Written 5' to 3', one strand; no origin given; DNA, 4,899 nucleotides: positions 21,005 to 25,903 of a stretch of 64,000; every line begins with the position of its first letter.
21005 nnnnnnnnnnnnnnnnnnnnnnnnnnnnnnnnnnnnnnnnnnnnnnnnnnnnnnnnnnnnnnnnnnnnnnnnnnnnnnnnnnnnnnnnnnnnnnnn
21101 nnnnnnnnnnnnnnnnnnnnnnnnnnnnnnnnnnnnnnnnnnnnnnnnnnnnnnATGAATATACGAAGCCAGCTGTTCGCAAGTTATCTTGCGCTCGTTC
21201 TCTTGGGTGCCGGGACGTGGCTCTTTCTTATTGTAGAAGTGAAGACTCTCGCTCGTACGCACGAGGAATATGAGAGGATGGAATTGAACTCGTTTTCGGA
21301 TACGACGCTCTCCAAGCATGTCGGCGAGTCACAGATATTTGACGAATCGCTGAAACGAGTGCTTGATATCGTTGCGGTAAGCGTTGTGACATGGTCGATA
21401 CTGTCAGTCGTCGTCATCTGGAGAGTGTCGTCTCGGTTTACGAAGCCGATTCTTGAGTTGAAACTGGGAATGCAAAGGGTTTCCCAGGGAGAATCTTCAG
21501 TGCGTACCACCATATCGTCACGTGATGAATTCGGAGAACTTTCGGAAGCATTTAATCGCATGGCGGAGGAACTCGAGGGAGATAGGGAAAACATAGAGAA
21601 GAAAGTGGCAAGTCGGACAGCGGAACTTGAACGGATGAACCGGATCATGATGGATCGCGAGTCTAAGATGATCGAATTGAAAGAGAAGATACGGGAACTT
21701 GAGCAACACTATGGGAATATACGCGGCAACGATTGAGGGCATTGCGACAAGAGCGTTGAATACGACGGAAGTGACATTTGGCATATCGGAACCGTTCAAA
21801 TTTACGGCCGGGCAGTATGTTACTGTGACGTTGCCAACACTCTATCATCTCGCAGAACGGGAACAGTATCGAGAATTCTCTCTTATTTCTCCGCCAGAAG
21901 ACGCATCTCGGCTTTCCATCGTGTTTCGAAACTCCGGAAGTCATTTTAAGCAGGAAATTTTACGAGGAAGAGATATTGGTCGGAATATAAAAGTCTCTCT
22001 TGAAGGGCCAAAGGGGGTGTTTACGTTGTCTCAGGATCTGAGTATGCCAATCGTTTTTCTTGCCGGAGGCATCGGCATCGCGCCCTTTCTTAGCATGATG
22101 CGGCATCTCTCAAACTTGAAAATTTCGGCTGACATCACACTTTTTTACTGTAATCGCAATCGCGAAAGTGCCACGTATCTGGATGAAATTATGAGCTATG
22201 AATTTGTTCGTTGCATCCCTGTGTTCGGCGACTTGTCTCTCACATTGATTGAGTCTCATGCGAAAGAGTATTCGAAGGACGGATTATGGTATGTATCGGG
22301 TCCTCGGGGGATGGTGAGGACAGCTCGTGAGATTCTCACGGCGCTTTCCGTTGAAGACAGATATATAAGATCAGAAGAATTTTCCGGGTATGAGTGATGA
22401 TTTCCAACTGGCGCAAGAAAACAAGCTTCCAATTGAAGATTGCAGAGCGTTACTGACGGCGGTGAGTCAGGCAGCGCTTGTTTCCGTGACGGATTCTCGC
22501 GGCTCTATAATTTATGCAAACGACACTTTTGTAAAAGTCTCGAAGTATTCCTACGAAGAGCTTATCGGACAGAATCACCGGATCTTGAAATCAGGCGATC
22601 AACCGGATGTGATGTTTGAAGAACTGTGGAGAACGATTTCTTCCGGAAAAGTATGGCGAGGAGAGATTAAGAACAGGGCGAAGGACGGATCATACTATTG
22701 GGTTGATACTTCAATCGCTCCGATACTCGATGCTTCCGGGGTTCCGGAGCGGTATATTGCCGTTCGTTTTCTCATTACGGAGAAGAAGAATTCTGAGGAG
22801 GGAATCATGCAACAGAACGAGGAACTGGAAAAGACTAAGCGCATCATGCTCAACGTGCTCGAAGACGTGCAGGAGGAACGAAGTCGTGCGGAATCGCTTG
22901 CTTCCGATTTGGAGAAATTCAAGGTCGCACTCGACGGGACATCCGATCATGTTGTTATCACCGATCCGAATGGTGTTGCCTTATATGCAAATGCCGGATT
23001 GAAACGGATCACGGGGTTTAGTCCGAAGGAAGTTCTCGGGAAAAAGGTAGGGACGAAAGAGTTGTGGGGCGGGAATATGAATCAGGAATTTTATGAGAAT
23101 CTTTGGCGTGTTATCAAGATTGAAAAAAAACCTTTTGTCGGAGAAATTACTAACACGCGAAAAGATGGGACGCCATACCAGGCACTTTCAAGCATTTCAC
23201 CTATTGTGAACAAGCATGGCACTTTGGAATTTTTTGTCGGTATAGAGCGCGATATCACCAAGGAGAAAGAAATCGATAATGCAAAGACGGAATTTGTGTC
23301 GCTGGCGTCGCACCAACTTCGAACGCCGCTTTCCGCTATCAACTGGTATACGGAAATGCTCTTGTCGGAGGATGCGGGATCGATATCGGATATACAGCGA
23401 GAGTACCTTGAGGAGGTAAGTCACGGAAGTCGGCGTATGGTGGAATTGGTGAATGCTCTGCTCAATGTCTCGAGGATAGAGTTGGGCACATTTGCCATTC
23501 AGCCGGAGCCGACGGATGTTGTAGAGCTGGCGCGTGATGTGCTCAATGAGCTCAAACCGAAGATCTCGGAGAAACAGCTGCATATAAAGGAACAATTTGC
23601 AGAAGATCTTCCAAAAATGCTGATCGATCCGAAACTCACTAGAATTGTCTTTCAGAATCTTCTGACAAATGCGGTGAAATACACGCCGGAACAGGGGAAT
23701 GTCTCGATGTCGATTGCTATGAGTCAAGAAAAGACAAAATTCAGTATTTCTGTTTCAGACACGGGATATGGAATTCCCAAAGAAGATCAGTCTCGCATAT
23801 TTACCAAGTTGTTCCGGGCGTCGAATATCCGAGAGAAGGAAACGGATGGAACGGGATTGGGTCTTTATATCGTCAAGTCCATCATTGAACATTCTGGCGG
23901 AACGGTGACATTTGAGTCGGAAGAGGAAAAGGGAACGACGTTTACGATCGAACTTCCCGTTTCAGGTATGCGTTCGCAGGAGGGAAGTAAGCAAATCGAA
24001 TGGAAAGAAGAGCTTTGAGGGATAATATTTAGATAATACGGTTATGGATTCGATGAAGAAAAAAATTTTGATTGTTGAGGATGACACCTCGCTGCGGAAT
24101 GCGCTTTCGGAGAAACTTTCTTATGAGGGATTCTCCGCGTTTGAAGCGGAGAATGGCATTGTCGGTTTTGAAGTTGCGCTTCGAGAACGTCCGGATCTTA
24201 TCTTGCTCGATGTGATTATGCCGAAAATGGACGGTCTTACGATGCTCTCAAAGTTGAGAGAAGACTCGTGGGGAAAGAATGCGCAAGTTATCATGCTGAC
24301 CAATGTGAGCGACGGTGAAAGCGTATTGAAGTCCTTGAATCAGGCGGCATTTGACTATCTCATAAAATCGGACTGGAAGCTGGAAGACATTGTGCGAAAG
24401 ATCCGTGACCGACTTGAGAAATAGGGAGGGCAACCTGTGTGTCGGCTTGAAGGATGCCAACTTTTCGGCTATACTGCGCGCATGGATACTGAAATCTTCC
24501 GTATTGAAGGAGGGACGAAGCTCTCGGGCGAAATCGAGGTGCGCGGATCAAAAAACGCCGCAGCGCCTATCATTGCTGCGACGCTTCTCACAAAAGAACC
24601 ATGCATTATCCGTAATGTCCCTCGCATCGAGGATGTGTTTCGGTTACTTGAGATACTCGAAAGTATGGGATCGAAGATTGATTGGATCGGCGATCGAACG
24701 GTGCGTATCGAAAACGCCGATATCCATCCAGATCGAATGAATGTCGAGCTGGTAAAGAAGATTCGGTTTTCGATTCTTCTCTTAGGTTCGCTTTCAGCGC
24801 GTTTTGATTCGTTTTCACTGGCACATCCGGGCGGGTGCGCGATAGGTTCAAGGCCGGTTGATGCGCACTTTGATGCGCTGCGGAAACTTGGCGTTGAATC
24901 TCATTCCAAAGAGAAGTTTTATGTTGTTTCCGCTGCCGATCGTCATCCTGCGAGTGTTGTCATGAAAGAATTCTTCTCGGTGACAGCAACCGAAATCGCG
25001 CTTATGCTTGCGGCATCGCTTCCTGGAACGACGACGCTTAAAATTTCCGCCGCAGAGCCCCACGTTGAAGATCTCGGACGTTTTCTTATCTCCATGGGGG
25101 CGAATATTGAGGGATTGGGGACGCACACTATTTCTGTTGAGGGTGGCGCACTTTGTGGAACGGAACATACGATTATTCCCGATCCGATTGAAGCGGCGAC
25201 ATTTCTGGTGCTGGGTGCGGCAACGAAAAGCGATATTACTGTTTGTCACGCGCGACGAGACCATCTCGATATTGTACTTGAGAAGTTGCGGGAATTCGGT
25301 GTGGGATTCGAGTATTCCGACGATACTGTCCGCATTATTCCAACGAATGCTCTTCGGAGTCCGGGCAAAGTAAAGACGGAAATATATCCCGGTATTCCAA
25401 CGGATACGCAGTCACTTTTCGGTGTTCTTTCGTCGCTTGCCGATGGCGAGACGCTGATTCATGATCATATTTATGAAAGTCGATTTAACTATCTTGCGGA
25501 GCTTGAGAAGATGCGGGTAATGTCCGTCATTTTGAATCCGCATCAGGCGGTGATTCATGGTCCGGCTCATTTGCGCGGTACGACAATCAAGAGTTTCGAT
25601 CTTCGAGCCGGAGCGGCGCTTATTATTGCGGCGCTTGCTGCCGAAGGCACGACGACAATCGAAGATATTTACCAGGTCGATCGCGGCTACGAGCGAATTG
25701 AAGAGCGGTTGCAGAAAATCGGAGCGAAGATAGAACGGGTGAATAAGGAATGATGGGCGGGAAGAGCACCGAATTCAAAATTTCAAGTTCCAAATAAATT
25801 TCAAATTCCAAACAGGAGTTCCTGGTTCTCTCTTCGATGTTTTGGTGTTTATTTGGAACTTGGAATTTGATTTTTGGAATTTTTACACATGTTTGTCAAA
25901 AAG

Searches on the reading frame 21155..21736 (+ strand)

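Call 88: search_protein_families(library=pfam, proteins=[window:21155-21736:+], max_evalue=0.0001)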
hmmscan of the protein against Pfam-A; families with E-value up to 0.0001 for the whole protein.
window:21155-21736:+ (193 aa): 1 family
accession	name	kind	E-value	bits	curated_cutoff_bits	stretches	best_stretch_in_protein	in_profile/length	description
PF00672.30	HAMP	-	1.8e-14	54.2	25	1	91-141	2-52/53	HAMP domain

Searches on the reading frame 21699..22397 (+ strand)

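Call 88: search_protein_families(library=pfam, proteins=[window:21699-22397:+], max_evalue=0.0001)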
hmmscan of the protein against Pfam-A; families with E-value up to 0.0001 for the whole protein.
window:21699-22397:+ (232 aa): 2 families
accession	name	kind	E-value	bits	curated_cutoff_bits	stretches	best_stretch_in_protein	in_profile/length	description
PF00175.26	NAD_binding_1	-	1.8e-10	41.9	22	1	120-167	1-49/109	Oxidoreductase NAD-binding domain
PF08030.17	NAD_binding_6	-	9.3e-05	23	22.2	0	118-166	4-57/156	Ferric reductase NAD binding domain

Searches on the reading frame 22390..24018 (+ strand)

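Call 88: search_protein_families(library=pfam, proteins=[window:22390-24018:+], max_evalue=0.0001)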
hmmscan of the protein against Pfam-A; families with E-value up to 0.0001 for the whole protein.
window:22390-24018:+ (542 aa): 9 families
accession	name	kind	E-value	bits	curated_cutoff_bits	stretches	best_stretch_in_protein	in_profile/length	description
PF13426.13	PAS_9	-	2e-34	118.4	27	2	186-291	2-103/103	PAS domain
PF02518.31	HATPase_c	-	5.4e-29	101.3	26.4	1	413-524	2-109/111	Histidine kinase-, DNA gyrase B-, and HSP90-like ATPase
PF00989.32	PAS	-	9.8e-28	96.9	22.6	2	176-289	2-113/113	PAS fold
PF08447.18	PAS_3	-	1.1e-24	86.9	25.6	2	40-125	1-88/89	PAS fold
PF08448.16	PAS_4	-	4.2e-18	66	23.1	2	181-293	1-109/110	PAS fold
PF00512.31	HisKA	-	1.1e-15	57.9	26.9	1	298-365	1-65/66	His Kinase A (phospho-acceptor) domain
PF13188.13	PAS_8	-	9.9e-06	25.7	21.8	0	19-62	4-46/65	PAS domain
PF13581.12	HATPase_c_2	-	2.8e-05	24.6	27.4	1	422-519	37-124/127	Histidine kinase-like ATPase domain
PF14501.12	HATPase_c_5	-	6e-05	23.3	22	0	419-514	8-94/102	GHKL domain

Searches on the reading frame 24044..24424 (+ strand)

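Call 91: search_protein_families(library=pfam, proteins=[window:24044-24424:+], max_evalue=0.0001)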
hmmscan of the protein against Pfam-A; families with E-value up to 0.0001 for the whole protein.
window:24044-24424:+ (126 aa): 1 family
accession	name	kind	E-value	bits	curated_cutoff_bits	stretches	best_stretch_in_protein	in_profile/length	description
PF00072.30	Response_reg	-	2.5e-22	79.6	30.2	1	8-120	1-110/111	Response regulator receiver domain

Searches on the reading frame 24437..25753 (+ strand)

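Call 88: search_protein_families(library=pfam, proteins=[window:24437-25753:+], max_evalue=0.0001)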
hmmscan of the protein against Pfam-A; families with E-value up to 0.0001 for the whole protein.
window:24437-25753:+ (438 aa): 1 family
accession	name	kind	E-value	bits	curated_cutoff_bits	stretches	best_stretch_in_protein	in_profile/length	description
PF00275.25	EPSP_synthase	-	1.8e-73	248.1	22.8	1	24-425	2-417/417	EPSP synthase (3-phosphoshikimate 1-carboxyvinyltransferase)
